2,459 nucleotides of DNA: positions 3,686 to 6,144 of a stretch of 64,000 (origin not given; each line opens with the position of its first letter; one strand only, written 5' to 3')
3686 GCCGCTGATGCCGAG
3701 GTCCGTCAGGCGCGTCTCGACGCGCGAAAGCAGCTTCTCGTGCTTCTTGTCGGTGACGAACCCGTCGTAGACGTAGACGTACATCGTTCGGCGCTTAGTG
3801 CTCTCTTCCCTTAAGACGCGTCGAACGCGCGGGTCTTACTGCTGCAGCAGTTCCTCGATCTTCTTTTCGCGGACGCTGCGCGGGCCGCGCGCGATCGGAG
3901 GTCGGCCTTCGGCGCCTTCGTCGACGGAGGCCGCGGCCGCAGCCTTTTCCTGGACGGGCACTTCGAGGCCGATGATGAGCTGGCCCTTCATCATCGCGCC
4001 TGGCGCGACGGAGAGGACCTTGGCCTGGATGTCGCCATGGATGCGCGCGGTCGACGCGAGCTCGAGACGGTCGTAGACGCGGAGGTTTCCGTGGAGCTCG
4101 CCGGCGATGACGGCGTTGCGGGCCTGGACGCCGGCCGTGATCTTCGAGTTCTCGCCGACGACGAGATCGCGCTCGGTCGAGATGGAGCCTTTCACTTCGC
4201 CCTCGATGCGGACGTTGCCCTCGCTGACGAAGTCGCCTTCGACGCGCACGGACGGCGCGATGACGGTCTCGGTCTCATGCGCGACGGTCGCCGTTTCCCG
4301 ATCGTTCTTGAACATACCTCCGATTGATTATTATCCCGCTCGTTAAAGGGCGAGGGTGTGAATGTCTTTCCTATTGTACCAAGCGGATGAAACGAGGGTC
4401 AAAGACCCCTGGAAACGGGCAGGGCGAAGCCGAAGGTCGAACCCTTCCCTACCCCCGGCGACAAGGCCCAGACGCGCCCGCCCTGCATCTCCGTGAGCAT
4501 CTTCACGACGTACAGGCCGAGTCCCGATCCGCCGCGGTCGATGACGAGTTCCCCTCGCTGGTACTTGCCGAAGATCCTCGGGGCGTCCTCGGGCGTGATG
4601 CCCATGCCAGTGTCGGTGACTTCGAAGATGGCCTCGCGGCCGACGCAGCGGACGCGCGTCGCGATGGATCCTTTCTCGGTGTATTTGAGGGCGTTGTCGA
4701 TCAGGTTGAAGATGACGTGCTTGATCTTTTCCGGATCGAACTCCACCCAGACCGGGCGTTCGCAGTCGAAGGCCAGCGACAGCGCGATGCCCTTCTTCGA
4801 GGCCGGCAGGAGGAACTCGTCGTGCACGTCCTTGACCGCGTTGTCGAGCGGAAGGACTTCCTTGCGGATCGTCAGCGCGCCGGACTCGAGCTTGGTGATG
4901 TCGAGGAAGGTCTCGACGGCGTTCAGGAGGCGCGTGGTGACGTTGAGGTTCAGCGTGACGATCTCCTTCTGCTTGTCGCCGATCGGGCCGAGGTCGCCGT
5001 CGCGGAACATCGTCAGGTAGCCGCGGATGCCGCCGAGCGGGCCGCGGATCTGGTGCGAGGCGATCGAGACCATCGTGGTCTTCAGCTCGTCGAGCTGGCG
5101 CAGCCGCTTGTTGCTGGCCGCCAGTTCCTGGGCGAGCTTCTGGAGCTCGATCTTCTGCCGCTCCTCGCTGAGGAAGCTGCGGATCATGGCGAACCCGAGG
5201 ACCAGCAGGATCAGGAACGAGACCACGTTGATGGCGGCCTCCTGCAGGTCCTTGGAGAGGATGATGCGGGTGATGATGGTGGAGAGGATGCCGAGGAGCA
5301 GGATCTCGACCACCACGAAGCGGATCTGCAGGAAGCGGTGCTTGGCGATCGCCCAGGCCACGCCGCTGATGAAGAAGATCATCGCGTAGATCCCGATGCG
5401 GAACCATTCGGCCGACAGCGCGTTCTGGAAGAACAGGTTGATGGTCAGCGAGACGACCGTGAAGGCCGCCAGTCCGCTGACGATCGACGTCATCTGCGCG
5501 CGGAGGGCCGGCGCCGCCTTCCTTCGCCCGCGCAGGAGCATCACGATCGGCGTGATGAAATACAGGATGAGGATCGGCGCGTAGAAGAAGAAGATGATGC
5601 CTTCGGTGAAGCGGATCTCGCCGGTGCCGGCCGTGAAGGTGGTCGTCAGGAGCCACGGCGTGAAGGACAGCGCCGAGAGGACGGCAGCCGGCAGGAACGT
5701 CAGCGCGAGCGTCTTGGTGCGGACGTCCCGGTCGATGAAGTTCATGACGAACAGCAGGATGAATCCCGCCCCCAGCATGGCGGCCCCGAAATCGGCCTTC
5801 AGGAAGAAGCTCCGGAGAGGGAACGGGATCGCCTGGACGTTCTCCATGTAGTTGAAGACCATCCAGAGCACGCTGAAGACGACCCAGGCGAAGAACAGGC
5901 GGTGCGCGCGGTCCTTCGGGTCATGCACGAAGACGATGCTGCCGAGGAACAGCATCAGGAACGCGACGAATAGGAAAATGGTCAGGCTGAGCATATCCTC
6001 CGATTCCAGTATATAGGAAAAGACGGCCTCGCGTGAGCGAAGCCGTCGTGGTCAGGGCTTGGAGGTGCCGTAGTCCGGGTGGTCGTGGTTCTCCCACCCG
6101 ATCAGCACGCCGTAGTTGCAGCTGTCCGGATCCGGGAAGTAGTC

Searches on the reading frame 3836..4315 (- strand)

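Call 36: search_protein_families(library=pfam, proteins=[window:3836-4315:-], max_evalue=0.001)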
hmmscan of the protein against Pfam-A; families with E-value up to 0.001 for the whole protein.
window:3836-4315:- (159 aa): 1 family
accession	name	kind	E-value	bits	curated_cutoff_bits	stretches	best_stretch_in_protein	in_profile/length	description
PF04519.19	Bactofilin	-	2.4e-27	95.5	27.9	1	17-113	1-97/98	Polymer-forming cytoskeletal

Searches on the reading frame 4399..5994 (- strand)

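Call 9: search_protein_families(library=pfam, proteins=[window:4399-5994:-], max_evalue=0.001)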
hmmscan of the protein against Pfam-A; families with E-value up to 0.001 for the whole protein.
window:4399-5994:- (531 aa): 3 families
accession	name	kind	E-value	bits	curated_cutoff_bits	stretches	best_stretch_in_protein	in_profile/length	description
PF02518.31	HATPase_c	-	6e-25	88.3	26.4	1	420-528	2-110/111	Histidine kinase-, DNA gyrase B-, and HSP90-like ATPase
PF16927.11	HisKA_7TM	-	7.1e-12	46.1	28.6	1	8-224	3-222/224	N-terminal 7TM region of histidine kinase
PF00512.31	HisKA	-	1.7e-10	41.3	26.9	1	305-372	2-66/66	His Kinase A (phospho-acceptor) domain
